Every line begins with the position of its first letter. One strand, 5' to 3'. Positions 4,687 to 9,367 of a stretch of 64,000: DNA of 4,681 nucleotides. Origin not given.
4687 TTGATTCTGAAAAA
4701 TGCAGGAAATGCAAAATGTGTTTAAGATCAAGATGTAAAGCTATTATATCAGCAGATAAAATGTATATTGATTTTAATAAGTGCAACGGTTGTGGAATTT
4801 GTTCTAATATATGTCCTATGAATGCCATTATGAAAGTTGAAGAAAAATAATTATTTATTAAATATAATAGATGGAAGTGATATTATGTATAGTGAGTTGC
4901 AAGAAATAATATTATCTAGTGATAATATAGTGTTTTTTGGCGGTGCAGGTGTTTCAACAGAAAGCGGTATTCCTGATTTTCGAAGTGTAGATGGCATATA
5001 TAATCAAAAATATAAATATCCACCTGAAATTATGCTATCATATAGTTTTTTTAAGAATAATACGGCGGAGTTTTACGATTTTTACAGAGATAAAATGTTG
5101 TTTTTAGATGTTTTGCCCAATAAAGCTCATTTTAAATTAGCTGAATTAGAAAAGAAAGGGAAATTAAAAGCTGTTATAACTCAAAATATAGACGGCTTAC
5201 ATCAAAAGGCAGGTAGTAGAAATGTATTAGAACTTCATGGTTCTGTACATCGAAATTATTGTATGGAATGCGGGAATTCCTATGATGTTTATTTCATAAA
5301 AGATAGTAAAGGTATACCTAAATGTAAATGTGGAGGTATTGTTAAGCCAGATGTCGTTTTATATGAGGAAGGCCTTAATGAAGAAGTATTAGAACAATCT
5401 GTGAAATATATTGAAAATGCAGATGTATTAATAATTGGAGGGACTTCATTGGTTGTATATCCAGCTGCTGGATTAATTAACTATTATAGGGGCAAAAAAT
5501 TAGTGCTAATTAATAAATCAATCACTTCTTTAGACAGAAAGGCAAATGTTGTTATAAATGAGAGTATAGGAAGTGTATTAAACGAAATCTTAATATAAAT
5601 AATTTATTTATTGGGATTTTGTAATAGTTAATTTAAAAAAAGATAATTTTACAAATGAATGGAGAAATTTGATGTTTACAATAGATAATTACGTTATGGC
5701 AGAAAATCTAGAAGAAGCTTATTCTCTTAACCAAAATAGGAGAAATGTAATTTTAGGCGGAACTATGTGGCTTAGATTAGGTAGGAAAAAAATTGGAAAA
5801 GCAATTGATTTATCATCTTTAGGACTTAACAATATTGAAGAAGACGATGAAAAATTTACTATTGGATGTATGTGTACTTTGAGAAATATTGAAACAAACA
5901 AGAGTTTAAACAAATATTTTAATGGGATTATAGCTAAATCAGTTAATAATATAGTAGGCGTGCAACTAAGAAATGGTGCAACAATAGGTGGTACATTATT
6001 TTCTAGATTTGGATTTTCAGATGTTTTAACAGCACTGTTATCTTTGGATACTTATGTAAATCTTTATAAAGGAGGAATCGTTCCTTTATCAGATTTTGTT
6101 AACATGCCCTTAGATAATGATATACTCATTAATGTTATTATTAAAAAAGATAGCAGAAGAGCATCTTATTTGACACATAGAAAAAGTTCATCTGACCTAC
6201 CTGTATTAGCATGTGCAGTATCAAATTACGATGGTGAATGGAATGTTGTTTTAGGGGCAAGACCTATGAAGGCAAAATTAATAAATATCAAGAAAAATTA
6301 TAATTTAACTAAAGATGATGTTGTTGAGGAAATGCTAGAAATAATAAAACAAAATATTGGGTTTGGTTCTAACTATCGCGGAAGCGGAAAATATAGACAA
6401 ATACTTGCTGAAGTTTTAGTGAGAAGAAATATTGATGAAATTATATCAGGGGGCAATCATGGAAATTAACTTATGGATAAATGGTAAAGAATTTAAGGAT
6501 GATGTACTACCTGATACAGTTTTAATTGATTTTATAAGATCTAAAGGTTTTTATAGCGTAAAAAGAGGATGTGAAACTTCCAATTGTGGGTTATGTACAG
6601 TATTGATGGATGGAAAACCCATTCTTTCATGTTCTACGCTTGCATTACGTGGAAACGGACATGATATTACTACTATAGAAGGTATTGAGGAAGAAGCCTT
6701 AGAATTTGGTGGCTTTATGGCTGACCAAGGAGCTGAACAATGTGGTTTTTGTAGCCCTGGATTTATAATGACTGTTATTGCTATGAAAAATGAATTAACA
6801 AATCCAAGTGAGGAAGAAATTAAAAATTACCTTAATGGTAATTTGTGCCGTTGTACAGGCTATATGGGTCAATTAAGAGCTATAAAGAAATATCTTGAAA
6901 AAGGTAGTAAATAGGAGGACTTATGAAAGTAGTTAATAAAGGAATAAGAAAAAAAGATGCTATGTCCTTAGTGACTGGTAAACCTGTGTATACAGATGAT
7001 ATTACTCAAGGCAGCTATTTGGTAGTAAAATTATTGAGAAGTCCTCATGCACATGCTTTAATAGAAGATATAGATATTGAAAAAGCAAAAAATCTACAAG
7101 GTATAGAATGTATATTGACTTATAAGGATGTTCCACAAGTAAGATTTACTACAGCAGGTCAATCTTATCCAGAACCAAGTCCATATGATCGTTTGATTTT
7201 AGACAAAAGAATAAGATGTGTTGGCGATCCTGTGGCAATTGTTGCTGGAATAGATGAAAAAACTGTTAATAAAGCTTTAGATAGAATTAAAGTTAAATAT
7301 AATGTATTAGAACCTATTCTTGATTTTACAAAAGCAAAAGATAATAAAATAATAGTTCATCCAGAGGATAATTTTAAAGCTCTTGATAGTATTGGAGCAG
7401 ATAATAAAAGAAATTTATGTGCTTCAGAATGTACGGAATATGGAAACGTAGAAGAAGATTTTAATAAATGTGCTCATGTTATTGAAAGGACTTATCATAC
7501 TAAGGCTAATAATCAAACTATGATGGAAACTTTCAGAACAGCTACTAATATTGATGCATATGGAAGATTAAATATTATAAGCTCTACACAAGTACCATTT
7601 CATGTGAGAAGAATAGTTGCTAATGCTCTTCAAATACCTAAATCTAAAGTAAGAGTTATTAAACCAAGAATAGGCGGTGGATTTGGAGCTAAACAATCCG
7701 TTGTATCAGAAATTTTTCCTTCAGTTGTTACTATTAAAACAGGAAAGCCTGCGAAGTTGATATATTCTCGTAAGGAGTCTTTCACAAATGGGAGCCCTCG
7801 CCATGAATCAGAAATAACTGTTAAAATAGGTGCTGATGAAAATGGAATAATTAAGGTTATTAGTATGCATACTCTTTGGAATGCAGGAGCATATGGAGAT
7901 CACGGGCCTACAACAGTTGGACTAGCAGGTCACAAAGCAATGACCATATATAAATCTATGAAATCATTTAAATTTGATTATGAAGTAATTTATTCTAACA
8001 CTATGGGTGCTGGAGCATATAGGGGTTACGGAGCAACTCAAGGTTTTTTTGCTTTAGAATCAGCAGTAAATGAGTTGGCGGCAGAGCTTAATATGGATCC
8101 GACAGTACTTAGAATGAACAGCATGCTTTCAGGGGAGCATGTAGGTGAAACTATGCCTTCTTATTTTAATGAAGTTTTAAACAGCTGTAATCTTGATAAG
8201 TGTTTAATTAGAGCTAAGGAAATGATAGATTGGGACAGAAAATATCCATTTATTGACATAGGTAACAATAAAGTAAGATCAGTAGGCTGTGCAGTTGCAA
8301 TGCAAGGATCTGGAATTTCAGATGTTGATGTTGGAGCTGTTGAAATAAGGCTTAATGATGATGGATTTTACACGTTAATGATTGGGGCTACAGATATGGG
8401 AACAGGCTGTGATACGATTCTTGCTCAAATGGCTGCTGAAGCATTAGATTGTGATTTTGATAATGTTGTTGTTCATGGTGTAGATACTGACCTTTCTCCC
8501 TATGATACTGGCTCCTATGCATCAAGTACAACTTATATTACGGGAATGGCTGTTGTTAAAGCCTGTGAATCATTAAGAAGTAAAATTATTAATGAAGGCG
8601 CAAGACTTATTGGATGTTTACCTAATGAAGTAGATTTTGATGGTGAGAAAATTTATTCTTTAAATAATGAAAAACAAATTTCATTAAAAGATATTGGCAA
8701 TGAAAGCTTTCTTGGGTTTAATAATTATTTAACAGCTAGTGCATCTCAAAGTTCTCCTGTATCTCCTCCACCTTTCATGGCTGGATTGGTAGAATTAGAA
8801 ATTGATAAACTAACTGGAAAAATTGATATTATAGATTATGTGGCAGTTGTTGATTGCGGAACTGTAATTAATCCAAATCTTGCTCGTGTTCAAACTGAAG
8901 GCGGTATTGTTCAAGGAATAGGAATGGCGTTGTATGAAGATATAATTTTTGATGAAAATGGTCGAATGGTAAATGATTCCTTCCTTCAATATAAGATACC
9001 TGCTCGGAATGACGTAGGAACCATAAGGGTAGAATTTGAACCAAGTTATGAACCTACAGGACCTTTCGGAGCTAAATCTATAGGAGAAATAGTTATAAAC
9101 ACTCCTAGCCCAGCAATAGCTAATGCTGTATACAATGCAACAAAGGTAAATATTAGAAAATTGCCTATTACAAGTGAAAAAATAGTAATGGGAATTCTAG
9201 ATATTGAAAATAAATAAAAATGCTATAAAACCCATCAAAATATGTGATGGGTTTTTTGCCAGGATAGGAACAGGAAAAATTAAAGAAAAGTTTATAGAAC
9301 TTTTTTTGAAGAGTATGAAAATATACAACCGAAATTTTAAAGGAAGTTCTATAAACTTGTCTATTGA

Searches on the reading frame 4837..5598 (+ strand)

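Call 61: search_protein_families(library=ncbifam, proteins=[window:4837-5598:+], max_evalue=1e-10)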
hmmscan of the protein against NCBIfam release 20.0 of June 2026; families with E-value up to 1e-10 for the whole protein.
window:4837-5598:+ (253 aa): 7 families
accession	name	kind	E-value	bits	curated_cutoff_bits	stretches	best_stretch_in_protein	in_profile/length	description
NF001752.0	PRK00481.1-1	equivalog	2.6e-102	341.5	221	1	18-251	4-239/242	NAD-dependent protein deacylase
NF001753.0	PRK00481.1-3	subfamily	6.6e-74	248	243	1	18-252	3-244/252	NAD-dependent protein deacylase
NF040867.1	prot_deacyl_CobB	equivalog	7e-72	241.5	320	1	20-252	2-239/242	NAD-dependent protein deacetylase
NF010736.0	PRK14138.1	equivalog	6.8e-65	218.7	395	1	20-251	3-237/244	NAD-dependent deacetylase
NF001754.0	PRK00481.1-4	equivalog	1.2e-61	207.9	252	1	18-250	5-239/244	NAD-dependent protein deacylase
NF003738.0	PRK05333.1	equivalog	1.2e-41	142.6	305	1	18-150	16-146/295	NAD-dependent protein deacetylase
NF001755.0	PRK00481.1-5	equivalog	9.9e-28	96.9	318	1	27-215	39-227/278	Sir2 family NAD+-dependent deacetylase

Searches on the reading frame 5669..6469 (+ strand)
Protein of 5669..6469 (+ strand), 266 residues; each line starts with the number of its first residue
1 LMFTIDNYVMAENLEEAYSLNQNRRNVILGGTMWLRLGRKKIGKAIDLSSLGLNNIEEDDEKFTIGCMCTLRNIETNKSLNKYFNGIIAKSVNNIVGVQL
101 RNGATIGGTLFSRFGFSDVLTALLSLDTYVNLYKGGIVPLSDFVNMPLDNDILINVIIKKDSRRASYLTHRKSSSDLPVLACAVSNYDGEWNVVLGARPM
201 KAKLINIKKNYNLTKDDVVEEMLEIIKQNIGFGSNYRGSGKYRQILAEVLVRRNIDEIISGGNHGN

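Call 61: search_protein_families(library=ncbifam, proteins=[window:5669-6469:+], max_evalue=1e-10)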
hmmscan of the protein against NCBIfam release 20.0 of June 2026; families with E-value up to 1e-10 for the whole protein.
window:5669-6469:+ (266 aa): 5 families
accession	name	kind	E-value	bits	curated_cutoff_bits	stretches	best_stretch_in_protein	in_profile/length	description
TIGR03312.1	Se_sel_red_FAD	hypoth_equivalog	6.3e-18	64.9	241.5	1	5-252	1-244/257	molybdopterin-dependent oxidoreductase FAD-binding subunit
NF043083.1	XdhB_XDHase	equivalog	1.6e-17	63.6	310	1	2-260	1-285/289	xanthine dehydrogenase subunit XdhB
NF007427.0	PRK09971.1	equivalog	1.1e-16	60.9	287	1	2-260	1-285/292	xanthine dehydrogenase FAD-binding subunit XdhB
NF041019.1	glyceraldDH_beta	equivalog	1.1e-13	51.1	350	1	7-257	7-279/280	glyceraldehyde dehydrogenase subunit beta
TIGR03199.1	pucC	equivalog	1.2e-13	50.9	306.05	1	13-171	3-174/264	xanthine dehydrogenase subunit C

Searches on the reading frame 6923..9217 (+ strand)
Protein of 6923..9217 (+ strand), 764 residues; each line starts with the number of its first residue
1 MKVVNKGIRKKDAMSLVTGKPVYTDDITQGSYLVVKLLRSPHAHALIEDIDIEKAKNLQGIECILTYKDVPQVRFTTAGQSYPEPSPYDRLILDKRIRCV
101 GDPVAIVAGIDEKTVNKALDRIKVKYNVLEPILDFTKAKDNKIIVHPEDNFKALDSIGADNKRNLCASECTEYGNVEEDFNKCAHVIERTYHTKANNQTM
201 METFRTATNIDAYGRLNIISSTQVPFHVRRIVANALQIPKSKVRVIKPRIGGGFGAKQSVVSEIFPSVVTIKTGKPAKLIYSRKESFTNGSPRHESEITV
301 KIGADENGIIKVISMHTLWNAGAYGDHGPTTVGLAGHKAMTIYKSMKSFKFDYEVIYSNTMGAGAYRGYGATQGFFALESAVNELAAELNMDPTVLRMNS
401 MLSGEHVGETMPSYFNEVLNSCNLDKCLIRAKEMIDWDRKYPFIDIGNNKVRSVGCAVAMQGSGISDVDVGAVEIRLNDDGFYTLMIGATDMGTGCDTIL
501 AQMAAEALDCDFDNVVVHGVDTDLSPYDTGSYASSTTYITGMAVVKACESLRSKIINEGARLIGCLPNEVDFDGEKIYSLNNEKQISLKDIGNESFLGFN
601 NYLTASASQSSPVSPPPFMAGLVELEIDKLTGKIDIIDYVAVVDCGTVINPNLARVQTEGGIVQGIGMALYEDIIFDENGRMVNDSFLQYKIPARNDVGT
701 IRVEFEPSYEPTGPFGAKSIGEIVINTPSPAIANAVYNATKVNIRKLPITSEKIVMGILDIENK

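Call 61: search_protein_families(library=ncbifam, proteins=[window:6923-9217:+], max_evalue=1e-10)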
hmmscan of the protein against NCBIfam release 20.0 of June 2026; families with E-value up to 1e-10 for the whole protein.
window:6923-9217:+ (764 aa): 13 families
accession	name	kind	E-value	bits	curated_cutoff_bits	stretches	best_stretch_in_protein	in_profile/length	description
NF043082.1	XdhA_XDHase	equivalog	6.8e-189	629.6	780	1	7-755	4-749/758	xanthine dehydrogenase subunit XdhA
NF007426.0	PRK09970.1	equivalog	1.5e-176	588.7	916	1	2-755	4-752/761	xanthine dehydrogenase molybdenum-binding subunit XdhA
TIGR03313.1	Se_sel_red_Mo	hypoth_equivalog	1.1e-150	503.2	1101.9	2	156-757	344-948/951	molybdopterin-dependent oxidoreductase Mo/Fe-S-binding subunit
TIGR03194.1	4hydrxCoA_A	equivalog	4.6e-142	475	994.55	1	12-755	5-743/746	4-hydroxybenzoyl-CoA reductase subunit alpha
NF041018.1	glyceraldDH_alpha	equivalog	1.5e-115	387.4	790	1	4-755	3-741/741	glyceraldehyde dehydrogenase subunit alpha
NF040766.1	CODH_aero_grp5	exception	4.8e-105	352.4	950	2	2-590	3-589/785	aerobic carbon-monoxide dehydrogenase large subunit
TIGR03196.1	pucD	equivalog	6.4e-96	322.4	783.65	1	4-755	3-755/763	xanthine dehydrogenase subunit D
NF045668.1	pterin_aldehy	equivalog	1.1e-84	285.1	1100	1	3-758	174-904/905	molybdopterin-dependent aldehyde oxidoreductase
NF041671.1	peri_hyde_PaoC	equivalog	1e-83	282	1180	1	1-757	15-730/735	aldehyde oxidoreductase molybdenum-binding subunit PaoC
TIGR02416.1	CO_dehy_Mo_lg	equivalog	2.7e-78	263.9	991.15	1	16-746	5-757/770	aerobic carbon-monoxide dehydrogenase large subunit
TIGR03311.1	Se_dep_XDH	equivalog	5.3e-76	256.4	830.45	1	5-749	163-841/848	selenium-dependent xanthine dehydrogenase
TIGR02965.1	xanthine_xdhB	equivalog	1.3e-74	251.7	849.5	1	8-758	5-754/758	xanthine dehydrogenase molybdopterin binding subunit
TIGR02969.1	mam_aldehyde_ox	subfamily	2.5e-48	164.4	1912.3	1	13-725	585-1265/1330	aldehyde oxidase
